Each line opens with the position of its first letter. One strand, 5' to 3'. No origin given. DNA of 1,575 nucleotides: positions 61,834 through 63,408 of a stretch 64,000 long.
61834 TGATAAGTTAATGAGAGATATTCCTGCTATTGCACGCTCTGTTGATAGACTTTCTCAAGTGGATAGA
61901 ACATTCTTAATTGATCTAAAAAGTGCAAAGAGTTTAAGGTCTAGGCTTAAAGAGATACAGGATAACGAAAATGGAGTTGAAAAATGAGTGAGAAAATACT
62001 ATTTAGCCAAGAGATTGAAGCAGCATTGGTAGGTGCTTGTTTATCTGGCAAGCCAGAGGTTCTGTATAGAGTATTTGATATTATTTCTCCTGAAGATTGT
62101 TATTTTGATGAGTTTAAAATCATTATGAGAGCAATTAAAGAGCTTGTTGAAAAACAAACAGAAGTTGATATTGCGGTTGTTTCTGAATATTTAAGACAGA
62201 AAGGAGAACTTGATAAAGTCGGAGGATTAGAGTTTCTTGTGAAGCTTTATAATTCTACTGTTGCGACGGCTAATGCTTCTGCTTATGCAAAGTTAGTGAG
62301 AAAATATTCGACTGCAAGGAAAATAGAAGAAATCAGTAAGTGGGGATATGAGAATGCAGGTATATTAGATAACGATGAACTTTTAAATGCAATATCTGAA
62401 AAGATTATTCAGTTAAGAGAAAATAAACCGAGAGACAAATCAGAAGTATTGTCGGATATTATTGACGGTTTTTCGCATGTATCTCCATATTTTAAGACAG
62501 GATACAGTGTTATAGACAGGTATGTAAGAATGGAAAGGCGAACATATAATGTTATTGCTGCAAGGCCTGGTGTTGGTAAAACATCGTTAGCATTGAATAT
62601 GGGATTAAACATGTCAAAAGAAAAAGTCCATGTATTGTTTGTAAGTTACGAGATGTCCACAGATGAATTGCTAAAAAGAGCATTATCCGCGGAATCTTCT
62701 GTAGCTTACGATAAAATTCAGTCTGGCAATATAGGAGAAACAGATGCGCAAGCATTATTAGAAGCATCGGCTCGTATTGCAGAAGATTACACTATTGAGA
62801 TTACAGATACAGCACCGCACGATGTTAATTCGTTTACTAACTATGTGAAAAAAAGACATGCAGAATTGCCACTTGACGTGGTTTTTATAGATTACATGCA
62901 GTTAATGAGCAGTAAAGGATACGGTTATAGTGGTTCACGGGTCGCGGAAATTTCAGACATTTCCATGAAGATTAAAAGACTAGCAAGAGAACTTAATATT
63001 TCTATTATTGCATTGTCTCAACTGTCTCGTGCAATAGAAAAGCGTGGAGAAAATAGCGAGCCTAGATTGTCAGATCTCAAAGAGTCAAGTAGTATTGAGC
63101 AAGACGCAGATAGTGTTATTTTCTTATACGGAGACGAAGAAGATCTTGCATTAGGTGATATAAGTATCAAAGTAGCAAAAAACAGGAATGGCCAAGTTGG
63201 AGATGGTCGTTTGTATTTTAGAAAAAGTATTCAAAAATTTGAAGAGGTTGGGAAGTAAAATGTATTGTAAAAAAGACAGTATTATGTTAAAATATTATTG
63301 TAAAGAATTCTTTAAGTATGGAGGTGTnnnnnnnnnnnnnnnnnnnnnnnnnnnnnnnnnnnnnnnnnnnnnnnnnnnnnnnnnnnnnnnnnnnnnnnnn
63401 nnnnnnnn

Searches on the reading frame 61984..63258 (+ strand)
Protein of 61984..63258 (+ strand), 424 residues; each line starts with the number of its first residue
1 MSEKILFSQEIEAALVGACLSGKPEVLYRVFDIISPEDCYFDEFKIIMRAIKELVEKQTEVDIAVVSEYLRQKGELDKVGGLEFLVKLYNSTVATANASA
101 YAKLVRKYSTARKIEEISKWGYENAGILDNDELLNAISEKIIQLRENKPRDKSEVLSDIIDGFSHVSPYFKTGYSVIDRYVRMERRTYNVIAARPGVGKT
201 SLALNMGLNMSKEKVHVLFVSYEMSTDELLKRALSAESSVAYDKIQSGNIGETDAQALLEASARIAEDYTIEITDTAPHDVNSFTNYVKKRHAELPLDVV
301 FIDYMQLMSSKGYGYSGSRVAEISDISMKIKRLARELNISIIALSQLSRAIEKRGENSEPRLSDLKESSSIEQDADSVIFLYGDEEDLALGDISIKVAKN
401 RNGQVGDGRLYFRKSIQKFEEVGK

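Call 37: search_protein_families(library=phrogs, proteins=[window:61984-63258:+], max_evalue=0.01)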
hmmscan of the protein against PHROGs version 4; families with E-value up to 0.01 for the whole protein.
window:61984-63258:+ (424 aa): 10 families
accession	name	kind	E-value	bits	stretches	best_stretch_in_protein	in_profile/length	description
phrog_19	-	DNA, RNA and nucleotide metabolism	2.3e-85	288.7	1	2-423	154-582/621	DnaB-like replicative helicase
phrog_243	-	DNA, RNA and nucleotide metabolism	3.7e-42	145.2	1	183-414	32-256/273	DnaB-like replicative helicase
phrog_239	-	DNA, RNA and nucleotide metabolism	1.8e-28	100.9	1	164-422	334-599/801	DNA primase/helicase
phrog_11530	-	unknown function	1.2e-25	91.5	1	276-412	14-148/184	-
phrog_5482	-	unknown function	6.2e-08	32.8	1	185-419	50-296/341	-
phrog_18375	-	DNA, RNA and nucleotide metabolism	5.5e-05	22.6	1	165-407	354-596/644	DNA primase/helicase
phrog_19347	-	unknown function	0.0013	20.1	0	365-386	1-22/79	-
phrog_19720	-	unknown function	0.0047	17.6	0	189-265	3-76/213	-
phrog_50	-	DNA, RNA and nucleotide metabolism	0.0051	16.9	0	177-228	360-411/570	DnaC-like helicase loader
phrog_3123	-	unknown function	0.009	15.6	0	184-351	339-509/583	-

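Call 45: search_dna_similar(query=window:61984-63258:+, collection=phages, mode=protein, max_rows=12)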
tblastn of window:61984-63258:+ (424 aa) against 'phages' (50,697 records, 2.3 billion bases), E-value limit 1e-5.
Records with a match: 1724; places in all: 1726; records where one place covers at least 80% of the query: 1156.
Best place of each record, by identity: <60% 1724.
By first word of the organism name: Mycobacterium 290; Staphylococcus 122; Vibrio 115; Acinetobacter 111; Escherichia 98; Pseudomonas 83; Salmonella 83; Gordonia 82; Paenibacillus 68; Bacillus 66; and 97 more.
By host as written in the record: - 261; Mycobacterium smegmatis mc2 155 195; Gordonia terrae 3612 64; Acinetobacter baumannii 52; Mycobacterium smegmatis mc#155 48; Escherichia coli 43; Paenibacillus larvae 37; Pseudomonas aeruginosa 37; and 451 more.
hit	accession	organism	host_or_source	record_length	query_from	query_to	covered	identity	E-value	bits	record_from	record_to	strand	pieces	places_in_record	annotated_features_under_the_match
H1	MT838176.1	Bacteriophage sp.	human fecal samples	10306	8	419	97%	34.6%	2e-58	212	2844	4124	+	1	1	record has no annotation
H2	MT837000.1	Bacteriophage sp.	human fecal samples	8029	8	424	98%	33.6%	4e-50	187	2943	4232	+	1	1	record has no annotation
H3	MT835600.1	Bacteriophage sp.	human fecal samples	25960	8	419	97%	33.8%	2e-53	197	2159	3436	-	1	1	record has no annotation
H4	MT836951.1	Bacteriophage sp.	human fecal samples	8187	8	412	96%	34.0%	2e-44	171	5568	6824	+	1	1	record has no annotation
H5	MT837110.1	Bacteriophage sp.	human fecal samples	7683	8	424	98%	33.0%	1e-48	183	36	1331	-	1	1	record has no annotation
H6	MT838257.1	Bacteriophage sp.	human fecal samples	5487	15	419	96%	33.8%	2e-51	191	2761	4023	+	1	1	record has no annotation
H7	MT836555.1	Bacteriophage sp.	human fecal samples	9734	8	419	97%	33.1%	3e-51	191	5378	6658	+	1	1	record has no annotation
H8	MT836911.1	Bacteriophage sp.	human fecal samples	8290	8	419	97%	33.0%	1e-46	177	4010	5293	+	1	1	record has no annotation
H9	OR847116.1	Listeria phage LM 4-11-1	Listeria monocytogenes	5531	10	419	97%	33.1%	7e-53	195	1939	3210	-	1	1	record has no annotation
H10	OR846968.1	Listeria phage LM 4-11-1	Listeria monocytogenes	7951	10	419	97%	33.1%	8e-53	195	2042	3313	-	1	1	record has no annotation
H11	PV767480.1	Rossellomorea phage phiT1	Rossellomorea aquimaris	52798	8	419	97%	32.9%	6e-52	193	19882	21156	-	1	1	replicative DNA helicase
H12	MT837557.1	Bacteriophage sp.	human fecal samples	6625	10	422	97%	32.4%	7e-49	184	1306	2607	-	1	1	record has no annotation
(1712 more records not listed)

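Call 51: find_encoding_contigs(protein=window:61984-63258:+, flank=10000, max_places=4)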
Protein window:61984-63258:+ (424 aa): 5 contigs read that carry it; 3 places shown.
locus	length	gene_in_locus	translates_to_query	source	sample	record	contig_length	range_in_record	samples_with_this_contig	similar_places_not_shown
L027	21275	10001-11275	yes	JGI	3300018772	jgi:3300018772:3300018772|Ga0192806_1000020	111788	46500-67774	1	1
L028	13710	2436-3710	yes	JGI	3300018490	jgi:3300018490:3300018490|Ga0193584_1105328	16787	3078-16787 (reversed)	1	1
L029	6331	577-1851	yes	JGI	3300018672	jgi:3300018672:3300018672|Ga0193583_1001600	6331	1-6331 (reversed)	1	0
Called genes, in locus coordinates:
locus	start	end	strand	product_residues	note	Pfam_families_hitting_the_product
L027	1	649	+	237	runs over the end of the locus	-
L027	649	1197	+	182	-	-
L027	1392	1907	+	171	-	-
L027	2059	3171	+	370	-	-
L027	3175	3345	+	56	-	PF02223:Thymidylate_kin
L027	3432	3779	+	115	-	PF02223:Thymidylate_kin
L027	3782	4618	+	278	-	-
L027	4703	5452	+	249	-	PF13847:Methyltransf_31 (faint), PF01555:N6_N4_Mtase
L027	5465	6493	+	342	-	PF02163:Peptidase_M50, PF00595:PDZ (weak), PF13180:PDZ_2 (weak), PF17820:PDZ_6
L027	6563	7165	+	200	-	PF00712:DNA_pol3_beta, PF02767:DNA_pol3_beta_2 (faint)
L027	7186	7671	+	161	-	PF02768:DNA_pol3_beta_3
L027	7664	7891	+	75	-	-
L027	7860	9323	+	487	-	PF12728:HTH_17, PF02195:ParB_N (faint)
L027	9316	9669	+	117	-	-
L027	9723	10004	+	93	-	-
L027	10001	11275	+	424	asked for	PF00772:DnaB, PF03796:DnaB_C, PF13481:AAA_25 (weak)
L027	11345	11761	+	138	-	-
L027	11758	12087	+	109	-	-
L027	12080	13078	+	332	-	PF13671:AAA_33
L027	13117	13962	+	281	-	-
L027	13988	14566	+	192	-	-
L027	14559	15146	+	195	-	-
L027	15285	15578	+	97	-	-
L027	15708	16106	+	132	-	-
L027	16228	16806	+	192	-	-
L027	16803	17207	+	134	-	-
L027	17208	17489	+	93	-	-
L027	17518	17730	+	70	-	PF13597:NRDD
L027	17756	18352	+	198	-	-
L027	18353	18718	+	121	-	-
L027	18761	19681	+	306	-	-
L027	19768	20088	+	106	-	-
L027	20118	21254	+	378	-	PF17989:ALP_N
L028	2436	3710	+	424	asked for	PF00772:DnaB, PF03796:DnaB_C, PF13481:AAA_25 (weak)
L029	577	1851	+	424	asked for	PF00772:DnaB, PF03796:DnaB_C, PF13481:AAA_25 (weak)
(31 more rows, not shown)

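Call 68: search_protein_families(library=phrogs, proteins=[L027:2059-3171:+, L027:13117-13962:+, L027:18761-19681:+, L027:20118-21254:+, L027:12080-13078:+], max_evalue=0.001)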
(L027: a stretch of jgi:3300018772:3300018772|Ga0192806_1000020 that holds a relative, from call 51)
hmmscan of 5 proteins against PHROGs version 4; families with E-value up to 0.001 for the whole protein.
L027:2059-3171:+ (370 aa): 0 families

L027:13117-13962:+ (281 aa): 1 family
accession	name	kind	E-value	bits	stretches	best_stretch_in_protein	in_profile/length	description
phrog_156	-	head and packaging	0.00098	18.6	0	137-254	480-598/681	portal protein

L027:18761-19681:+ (306 aa): 0 families

L027:20118-21254:+ (378 aa): 1 family
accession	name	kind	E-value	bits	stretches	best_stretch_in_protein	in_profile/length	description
phrog_691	-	DNA, RNA and nucleotide metabolism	2.8e-31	109.9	1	4-354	3-320/329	partition protein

L027:12080-13078:+ (332 aa): 4 families
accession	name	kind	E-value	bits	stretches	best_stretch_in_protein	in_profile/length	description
phrog_6931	-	unknown function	5.5e-14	53.1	1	147-304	183-336/343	-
phrog_505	-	other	2.3e-12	48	1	151-300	4-147/295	polynucleotide kinase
phrog_2071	-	other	5.3e-09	37.3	1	148-256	15-113/282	ATPase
phrog_2107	-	other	0.0001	23.1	1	151-207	5-65/201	thymidylate kinase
